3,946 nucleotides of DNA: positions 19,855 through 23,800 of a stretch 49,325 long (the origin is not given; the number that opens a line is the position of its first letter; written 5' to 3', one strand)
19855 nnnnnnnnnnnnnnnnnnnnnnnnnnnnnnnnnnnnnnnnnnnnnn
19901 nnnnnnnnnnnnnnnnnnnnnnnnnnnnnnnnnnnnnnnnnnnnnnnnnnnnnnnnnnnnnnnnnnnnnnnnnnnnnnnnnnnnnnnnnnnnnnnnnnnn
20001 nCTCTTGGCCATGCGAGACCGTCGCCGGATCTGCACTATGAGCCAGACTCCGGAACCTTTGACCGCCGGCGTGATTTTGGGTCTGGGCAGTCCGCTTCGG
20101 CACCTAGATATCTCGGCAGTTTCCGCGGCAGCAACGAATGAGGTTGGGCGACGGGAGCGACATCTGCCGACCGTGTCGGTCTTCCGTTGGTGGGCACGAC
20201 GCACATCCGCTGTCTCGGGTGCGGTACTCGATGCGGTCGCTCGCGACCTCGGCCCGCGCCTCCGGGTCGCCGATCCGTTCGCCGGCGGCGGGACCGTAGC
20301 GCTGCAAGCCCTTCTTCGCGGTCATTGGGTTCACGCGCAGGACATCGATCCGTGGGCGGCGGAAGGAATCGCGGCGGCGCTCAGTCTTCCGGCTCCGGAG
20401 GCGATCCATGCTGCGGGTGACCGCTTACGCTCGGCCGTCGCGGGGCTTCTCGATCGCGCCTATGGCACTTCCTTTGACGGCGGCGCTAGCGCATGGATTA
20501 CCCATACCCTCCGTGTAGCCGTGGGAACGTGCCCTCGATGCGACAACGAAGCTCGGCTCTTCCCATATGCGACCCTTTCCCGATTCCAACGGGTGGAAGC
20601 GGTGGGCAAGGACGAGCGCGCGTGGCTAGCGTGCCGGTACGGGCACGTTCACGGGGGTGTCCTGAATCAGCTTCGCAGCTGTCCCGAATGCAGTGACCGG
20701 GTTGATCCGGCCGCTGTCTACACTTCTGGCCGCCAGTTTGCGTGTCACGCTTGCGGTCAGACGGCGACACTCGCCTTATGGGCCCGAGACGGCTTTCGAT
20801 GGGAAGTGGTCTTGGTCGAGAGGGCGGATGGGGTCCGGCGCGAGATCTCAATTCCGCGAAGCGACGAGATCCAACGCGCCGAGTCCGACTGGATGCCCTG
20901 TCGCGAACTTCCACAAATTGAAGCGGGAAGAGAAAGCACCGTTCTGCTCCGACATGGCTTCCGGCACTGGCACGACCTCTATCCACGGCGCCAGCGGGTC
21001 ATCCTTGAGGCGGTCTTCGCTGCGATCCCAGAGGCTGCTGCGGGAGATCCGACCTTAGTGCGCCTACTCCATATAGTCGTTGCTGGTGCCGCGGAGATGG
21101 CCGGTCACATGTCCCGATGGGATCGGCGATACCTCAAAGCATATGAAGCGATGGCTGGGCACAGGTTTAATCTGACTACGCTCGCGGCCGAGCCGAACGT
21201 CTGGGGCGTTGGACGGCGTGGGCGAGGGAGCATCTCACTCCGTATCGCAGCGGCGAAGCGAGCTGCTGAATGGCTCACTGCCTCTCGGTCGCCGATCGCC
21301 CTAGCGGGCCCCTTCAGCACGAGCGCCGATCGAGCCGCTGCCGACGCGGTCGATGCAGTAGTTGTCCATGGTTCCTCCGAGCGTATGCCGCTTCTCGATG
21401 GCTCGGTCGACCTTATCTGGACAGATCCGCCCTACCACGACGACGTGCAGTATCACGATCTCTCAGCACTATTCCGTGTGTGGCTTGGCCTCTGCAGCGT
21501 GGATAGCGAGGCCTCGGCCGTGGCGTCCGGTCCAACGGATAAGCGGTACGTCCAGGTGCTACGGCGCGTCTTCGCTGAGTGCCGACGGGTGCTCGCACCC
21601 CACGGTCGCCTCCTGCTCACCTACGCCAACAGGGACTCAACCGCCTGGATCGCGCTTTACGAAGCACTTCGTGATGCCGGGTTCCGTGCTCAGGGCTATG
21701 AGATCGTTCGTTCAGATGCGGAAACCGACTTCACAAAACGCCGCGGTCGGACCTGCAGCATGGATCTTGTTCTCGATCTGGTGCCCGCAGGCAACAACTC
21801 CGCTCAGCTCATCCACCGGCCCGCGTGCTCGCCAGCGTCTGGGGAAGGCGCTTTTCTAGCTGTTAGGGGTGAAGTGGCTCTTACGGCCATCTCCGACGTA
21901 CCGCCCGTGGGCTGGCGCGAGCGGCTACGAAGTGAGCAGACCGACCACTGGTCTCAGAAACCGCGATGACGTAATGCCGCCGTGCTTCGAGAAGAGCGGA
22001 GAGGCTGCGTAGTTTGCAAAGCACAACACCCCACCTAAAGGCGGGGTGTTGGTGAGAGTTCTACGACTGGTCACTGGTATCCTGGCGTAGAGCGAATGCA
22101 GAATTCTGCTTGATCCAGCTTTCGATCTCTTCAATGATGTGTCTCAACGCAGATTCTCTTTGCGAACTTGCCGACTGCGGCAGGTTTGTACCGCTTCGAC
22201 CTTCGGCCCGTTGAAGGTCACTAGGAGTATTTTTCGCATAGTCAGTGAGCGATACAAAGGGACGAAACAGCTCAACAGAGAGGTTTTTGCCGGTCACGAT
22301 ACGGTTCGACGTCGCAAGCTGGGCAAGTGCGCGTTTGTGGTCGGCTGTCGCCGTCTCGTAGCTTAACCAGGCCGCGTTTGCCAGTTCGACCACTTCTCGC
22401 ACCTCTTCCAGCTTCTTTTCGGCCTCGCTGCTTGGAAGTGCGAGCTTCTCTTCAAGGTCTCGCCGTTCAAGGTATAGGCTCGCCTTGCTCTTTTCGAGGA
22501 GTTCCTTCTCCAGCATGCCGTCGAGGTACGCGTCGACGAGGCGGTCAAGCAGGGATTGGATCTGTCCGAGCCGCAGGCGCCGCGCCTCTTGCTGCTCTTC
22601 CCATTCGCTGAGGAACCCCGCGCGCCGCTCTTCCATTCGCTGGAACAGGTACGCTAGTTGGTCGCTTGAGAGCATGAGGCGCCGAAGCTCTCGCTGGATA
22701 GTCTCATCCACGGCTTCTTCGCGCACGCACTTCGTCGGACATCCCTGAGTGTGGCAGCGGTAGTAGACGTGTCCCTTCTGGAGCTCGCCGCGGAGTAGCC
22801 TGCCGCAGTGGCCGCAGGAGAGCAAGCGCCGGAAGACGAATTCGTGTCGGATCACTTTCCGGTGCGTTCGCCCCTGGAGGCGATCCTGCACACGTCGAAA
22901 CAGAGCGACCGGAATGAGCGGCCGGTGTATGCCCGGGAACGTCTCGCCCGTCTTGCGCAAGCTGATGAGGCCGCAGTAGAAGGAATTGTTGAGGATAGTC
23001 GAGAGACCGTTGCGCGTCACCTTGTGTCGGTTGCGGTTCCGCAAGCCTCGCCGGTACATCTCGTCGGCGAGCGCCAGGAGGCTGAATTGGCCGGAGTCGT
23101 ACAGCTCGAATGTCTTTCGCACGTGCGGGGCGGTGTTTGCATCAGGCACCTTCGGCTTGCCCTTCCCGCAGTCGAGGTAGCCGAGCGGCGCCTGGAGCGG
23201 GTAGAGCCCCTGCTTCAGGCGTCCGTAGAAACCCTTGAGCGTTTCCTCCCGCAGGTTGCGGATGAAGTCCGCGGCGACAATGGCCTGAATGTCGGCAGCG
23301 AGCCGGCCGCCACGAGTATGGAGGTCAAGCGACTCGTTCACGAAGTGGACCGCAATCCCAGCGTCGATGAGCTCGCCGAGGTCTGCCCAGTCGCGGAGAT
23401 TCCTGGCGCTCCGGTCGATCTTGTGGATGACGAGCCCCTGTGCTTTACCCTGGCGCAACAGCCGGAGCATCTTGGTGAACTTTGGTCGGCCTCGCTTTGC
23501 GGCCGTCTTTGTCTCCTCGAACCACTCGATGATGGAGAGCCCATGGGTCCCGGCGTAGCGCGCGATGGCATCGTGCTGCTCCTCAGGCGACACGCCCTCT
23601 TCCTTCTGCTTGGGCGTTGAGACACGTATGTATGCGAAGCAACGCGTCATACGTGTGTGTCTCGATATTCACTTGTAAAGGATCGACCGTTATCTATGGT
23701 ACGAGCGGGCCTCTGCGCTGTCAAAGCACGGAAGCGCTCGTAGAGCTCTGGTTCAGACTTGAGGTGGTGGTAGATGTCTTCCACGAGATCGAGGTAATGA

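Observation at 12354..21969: DISARM-like operon with non-canonical composition: unknown 787-aa protein + DrmA + DrmB + Zn-ribbon adenine methylase, no PLD or SNF2 gene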

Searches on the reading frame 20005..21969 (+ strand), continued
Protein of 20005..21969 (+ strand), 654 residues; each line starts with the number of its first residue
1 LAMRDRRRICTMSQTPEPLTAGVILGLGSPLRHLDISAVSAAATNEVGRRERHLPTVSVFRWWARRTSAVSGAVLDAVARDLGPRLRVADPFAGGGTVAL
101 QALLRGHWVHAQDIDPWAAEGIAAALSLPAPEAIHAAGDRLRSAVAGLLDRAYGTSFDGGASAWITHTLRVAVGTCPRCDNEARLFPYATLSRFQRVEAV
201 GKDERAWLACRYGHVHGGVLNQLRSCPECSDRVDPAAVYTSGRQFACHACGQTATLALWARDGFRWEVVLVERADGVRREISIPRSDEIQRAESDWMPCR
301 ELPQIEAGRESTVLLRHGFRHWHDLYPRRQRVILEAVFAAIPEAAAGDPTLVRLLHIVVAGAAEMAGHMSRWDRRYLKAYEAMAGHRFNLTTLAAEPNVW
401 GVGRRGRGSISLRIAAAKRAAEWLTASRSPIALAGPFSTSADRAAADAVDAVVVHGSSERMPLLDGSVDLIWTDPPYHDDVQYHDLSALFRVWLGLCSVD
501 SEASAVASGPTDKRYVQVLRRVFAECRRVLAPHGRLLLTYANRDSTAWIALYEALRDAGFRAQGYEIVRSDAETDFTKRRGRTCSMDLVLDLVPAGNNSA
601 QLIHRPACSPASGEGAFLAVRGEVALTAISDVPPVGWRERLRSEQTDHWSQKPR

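Call 50: search_protein_families(library=padloc, proteins=[L016:4311-5435:+, L016:5507-6955:+, L016:6952-8835:+, L016:8842-9774:+, L008:9210-10004:+, L008:1495-3864:+], max_evalue=0.01)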
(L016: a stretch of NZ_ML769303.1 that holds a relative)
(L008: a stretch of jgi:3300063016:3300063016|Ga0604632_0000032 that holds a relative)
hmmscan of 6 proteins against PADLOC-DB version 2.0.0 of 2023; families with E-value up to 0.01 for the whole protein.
L016:4311-5435:+ (374 aa): 0 families

L016:5507-6955:+ (482 aa): 0 families

L016:6952-8835:+ (627 aa): 15 families
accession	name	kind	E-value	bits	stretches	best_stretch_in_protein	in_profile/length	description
PDLC00659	HmaA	-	4e-07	26.2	1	144-251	131-243/1176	SNF2 helicase / DEAD-box helicase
PDLC00633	ZorD1|ZorD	-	3.2e-06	23.5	0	145-330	472-664/908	"SWI2/SNF2 helicase, Mrr-like nuclease"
PDLC02843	DpdE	-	1.5e-05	21.1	1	145-289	185-314/1091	DpdE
PDLC02504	BrxHI|BrxHII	-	7.7e-05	18.8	1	498-580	530-609/971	BrxHII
PDLC02572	DrmA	-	0.00013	18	0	506-553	578-624/1043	DrmA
PDLC00627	ZorD1|ZorD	-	0.00019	17.5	0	156-199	509-553/1006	"SWI2/SNF2 helicase, Mrr-like nuclease"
PDLC02621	DrmD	-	0.00021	17.6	1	502-551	576-624/1040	DrmD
PDLC00632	ZorD1|ZorD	-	0.00055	16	0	164-194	646-676/1101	"SWI2/SNF2 helicase, Mrr-like nuclease"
PDLC02634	DrmD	-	0.0006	15.7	1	491-582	525-613/900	DrmD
PDLC02842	DpdE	-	0.00069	15.4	0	434-556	1009-1121/1176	DpdE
PDLC00631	ZorD1|ZorD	-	0.00079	15.3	0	145-291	471-631/1071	"SWI2/SNF2 helicase, Mrr-like nuclease"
PDLC02625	DrmD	-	0.0011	15.6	1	505-573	325-390/792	DrmD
PDLC00630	ZorD1|ZorD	-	0.0017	14.9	0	150-198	167-220/817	"SWI2/SNF2 helicase, Mrr-like nuclease"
PDLC02500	BrxHI|BrxHII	-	0.003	14.1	0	443-570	476-591/933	BrxHI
PDLC02623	DrmD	-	0.0033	13.2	0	490-578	564-654/1040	DrmD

L016:8842-9774:+ (310 aa): 4 families
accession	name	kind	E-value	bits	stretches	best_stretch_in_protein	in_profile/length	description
PDLC05008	PDC-S36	-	1.6e-15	55.6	1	150-240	144-238/280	-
PDLC04021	PD-T4-1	-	1.2e-06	25.7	1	159-241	249-332/383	-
PDLC03965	TmtA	-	4.2e-06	23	1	148-249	1229-1321/1370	-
PDLC03964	TmtA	-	0.0074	12.3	1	159-239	1408-1489/1538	-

L008:9210-10004:+ (264 aa): 25 families
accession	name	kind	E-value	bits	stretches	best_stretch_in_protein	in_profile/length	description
PDLC02597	DrmC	-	1.9e-15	55.4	1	67-243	59-230/242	DrmC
PDLC02614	DrmC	-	1.1e-10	39.5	1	149-249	55-151/153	DrmC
PDLC02607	DrmC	-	1.7e-10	38.7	1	196-241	200-246/265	DrmC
PDLC02585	DrmC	-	7.6e-10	36.8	1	196-250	191-246/253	DrmC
PDLC02606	DrmC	-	6.1e-09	33.9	1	141-242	62-167/182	DrmC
PDLC02595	DrmC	-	9.5e-09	33.4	1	152-250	158-260/269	DrmC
PDLC02588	DrmC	-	5.3e-08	30.8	1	195-252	189-247/256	DrmC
PDLC02616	DrmC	-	1.2e-07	29.6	1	185-250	148-217/224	DrmC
PDLC02611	DrmC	-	1.2e-06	26.8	1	197-248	77-129/138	DrmC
PDLC02587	DrmC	-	2.2e-06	24.9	1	196-241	202-248/267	DrmC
PDLC03922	MkoB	-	2.6e-06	25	1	112-240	312-434/610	-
PDLC02610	DrmC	-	4e-06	25.5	1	197-245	44-93/107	DrmC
PDLC02589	DrmC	-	7.9e-06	23.2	1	199-248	204-253/264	DrmC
PDLC02592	DrmC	-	1.5e-05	22.8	1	184-255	159-231/234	DrmC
PDLC02609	DrmC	-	4.8e-05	21.5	1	199-246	182-230/241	DrmC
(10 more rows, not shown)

L008:1495-3864:+ (789 aa): 0 families

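Call 71: search_dna_similar(query=window:20011-21969:+, collection=plasmids, mode=protein, max_rows=15)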
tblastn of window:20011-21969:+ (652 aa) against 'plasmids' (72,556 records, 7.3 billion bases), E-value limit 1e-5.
Records with a match: 103; places in all: 120; records where one place covers at least 80% of the query: 6.
Best place of each record, by identity: <60% 103.
By first word of the organism name: Klebsiella 28; Streptomyces 4; Aminobacter 4; Nostoc 4; Paenarthrobacter 3; Roseomonas 3; Rhodococcus 2; Enterobacter 2; Citrobacter 2; Raoultella 2; and 44 more.
By predicted mobility (MOB-suite, as given by PLSDB): non-mobilizable 48; conjugative 46; mobilizable 9.
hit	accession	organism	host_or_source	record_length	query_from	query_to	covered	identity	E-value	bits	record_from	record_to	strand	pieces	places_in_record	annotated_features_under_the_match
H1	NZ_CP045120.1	Rubrobacter tropicus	single pure culture,marine sediment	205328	48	591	83%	36.2%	2e-64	238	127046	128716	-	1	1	hypothetical protein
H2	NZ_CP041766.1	Tomitella fengzijianii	bat,pure culture,feces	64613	2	583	89%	26.5%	7e-23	112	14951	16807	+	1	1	hypothetical protein (x2)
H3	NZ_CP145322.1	Rhodococcus ruber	-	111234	37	604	87%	24.5%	2e-20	104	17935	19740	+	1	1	hypothetical protein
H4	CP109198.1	Streptomyces cellulosae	-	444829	41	576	69%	30.3%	6e-12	144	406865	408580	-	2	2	DNA methyltransferase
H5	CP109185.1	Streptomyces cellulosae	-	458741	41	576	69%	30.3%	6e-12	144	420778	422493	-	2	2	DNA methyltransferase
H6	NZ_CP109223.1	Streptomyces cellulosae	-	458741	41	576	69%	30.3%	6e-12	144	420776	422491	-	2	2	DNA methyltransferase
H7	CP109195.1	Streptomyces cellulosae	-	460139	41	576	69%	30.3%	6e-12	144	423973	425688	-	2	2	DNA methyltransferase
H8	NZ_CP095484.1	Halorientalis litorea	cell culture,salt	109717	30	593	87%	22.6%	3e-16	91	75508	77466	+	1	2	DUF1156 domain-containing protein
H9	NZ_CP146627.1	Halobacterium salinarum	-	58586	32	588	85%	22.8%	4e-25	119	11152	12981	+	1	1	hypothetical protein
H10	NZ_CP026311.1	Salinigranum rubrum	cell culture,marine solar saltern brine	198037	85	597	79%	23.2%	2e-15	89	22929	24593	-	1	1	DUF1156 domain-containing protein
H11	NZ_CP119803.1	Halosegnis marinus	cell culture,coastal saline-alkali land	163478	30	588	86%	21.2%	2e-17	95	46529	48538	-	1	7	DUF1156 domain-containing protein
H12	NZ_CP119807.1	Halorussus lipolyticus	cell culture,coastal saline-alkali land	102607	86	558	73%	23.9%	5e-16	90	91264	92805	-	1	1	DUF1156 domain-containing protein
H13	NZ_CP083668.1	Haloprofundus halobius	cell culture,salt lake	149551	85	588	77%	21.1%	3e-19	100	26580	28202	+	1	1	DUF1156 domain-containing protein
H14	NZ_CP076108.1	Klebsiella pneumoniae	patient,cell culture,sputum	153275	232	591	55%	23.9%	9e-11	73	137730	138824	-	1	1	none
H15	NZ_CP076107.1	Klebsiella pneumoniae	patient,cell culture,sputum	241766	232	591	55%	23.9%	1e-10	72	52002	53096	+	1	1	none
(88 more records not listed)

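Call 74: predict_structure(alignment_id=A1)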
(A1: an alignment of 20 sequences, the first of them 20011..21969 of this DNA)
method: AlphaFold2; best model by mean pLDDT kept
length: 652 residues; sequences in the alignment: 20
mean_pLDDT: 81.8   pTM: 0.84
mean pLDDT of the five models: 81.8, 79.6, 79.6, 79.4, 78.7
residues with pLDDT >= 90: 287; 70-90: 236; 50-70: 80; < 50: 49
segments of 3 or more residues with pLDDT < 50: 1-16, 370-387, 571-577, 648-652
pLDDT, mean of each block of 10 residues (from residue 1): 31 46 74 89 71 56 75 93 92 83 92 88 90 97 96 94 93 94 90 62 90 93 96 89 92 90 92 89 94 91 84 84 92 97 95 91 70 42 46 89 81 89 82 80 73 90 94 66 83 84 60 84 94 88 84 92 81 48 82 71 84 86 90 88 57 36
secondary structure, 60 per line:
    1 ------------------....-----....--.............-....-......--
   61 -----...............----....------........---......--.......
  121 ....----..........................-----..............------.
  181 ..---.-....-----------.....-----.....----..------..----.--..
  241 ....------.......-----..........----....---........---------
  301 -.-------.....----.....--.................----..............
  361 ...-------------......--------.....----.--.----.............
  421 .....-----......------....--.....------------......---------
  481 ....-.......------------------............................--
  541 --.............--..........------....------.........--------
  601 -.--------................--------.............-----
elements in order: H19-22 H28-31 H34-46 H48-51 H53-58 H66-80 E85-88 H95-102 E106-111 H114-124 H129-151 E152-154 E160-173 E180-182 E188-191 E203-207 E213-217 E242-244 E251-253 H254-257 E263-272 E277-280 H284-291 H310-314 H320-323 H326-342 H347-363 H377-382 E391-395 H408-425 E431-436 H443-446 E449-453 E466-471 H481-484 H486-492 H511-527 E528-538 H543-555 E558-567 H574-577 E584-592 H611-626 H635-647

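Call 78: fold_search(model_id=the predicted structure, library=pdb)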
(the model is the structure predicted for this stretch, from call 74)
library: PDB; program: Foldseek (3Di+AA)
matches with E <= 10: 1352; with E <= 0.001: 17
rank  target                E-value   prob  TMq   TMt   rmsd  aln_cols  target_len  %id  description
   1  7wtt_q                1.5e-04  1.00  0.14  0.37   6.0       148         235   16  Cryo-EM structure of a human pre-40S ribosomal subunit - State RRP12-A1 (with CK1) (released 2022-10-19)
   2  7wts_q                2.5e-04  1.00  0.14  0.38   6.1       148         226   12  Cryo-EM structure of a human pre-40S ribosomal subunit - State UTP14 (released 2022-10-19)
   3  7wtw_q                2.7e-04  1.00  0.14  0.42   6.3       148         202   16  Cryo-EM structure of a human pre-40S ribosomal subunit - State RRP12-A3 (released 2022-10-19)
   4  4qtt_B                2.8e-04  1.00  0.13  0.45   5.6       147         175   14  Structure of S. cerevisiae Bud23-Trm112 complex involved in formation of m7G1575 on 18S rRNA (apo-form) (released 2014-12-24)
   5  2zie_B                3.0e-04  1.00  0.13  0.34  15.3       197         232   16  Crystal Structure of TTHA0409, Putatative DNA Modification Methylase from Thermus thermophilus HB8- Selenomethionine d (released 2008-07-29)
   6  6g4w_q                3.1e-04  1.00  0.14  0.43   5.2       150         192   17  Cryo-EM structure of a late human pre-40S ribosomal subunit - State A (released 2018-06-06)
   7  6f5z_A                5.1e-04  1.00  0.14  0.36   5.7       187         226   16  Complex between the Haloferax volcanii Trm112 methyltransferase activator and the Hvo_0019 putative methyltransferase (released 2018-07-11)
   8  6pbd_B                5.3e-04  1.00  0.14  0.27   3.6       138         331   18  DNA N6-Adenine Methyltransferase CcrM In Complex with Double-Stranded DNA Oligonucleotide Containing Its Recognition S (released 2019-10-23)
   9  4qtt_D                5.3e-04  1.00  0.13  0.46   4.9       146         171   14  Structure of S. cerevisiae Bud23-Trm112 complex involved in formation of m7G1575 on 18S rRNA (apo-form) (released 2014-12-24)
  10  6kdr_A                5.9e-04  1.00  0.13  0.34   5.1       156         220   16  Crystal structure of human NRMT2 in complex with human centromere protein B peptide (released 2020-07-08)
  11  6dub_B                5.9e-04  1.00  0.13  0.34   5.2       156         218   16  Crystal structure of a methyltransferase (released 2018-07-25)
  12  7ble_B                6.3e-04  1.00  0.14  0.30   5.4       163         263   15  Co-crystal structure of Human Nicotinamide N-methyltransferase (NNMT) with the tricyclic inhibitor (3) (released 2021-03-17)
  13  4qtu_B                6.6e-04  1.00  0.14  0.43   5.6       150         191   15  Structure of S. cerevisiae Bud23-Trm112 complex involved in formation of m7G1575 on 18S rRNA (SAM bound form) (released 2014-12-24)
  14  6f5z_B                7.0e-04  1.00  0.13  0.33   6.2       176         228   16  Complex between the Haloferax volcanii Trm112 methyltransferase activator and the Hvo_0019 putative methyltransferase (released 2018-07-11)
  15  7ss1_A                9.1e-04  1.00  0.13  0.37   4.9       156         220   11  The structure of NTMT1 in complex with compound GD433 (released 2022-11-16)
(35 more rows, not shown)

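Call 103: search_protein_families(library=pfam, proteins=[L055:12007-13083:-], max_evalue=0.001)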
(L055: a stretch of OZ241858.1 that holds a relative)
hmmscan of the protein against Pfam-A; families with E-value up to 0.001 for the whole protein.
L055:12007-13083:- (358 aa): 1 family
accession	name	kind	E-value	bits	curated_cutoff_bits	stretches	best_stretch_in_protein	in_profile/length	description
PF00145.23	DNA_methylase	-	5.5e-62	210.5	22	2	1-167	1-168/324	C-5 cytosine-specific DNA methylase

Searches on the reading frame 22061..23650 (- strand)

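Call 7: search_protein_families(library=pfam, proteins=[window:22061-23650:-], max_evalue=0.001)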
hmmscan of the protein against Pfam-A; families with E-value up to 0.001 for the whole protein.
window:22061-23650:- (529 aa): 3 families
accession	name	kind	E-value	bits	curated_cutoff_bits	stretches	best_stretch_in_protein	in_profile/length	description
PF00239.26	Resolvase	-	2.5e-27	96.2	23.3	1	5-148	2-143/145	Resolvase, N terminal domain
PF07508.19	Recombinase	-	1.3e-12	48.3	21.1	1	172-261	2-102/102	Recombinase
PF13408.12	Zn_ribbon_recom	-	6e-07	30.2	25.3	1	273-323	2-58/58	Recombinase zinc beta ribbon domain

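Call 8: search_protein_families(library=padloc, proteins=[window:22061-23650:-], max_evalue=0.001)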
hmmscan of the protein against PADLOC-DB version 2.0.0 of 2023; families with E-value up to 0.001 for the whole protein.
window:22061-23650:- (529 aa): 0 families
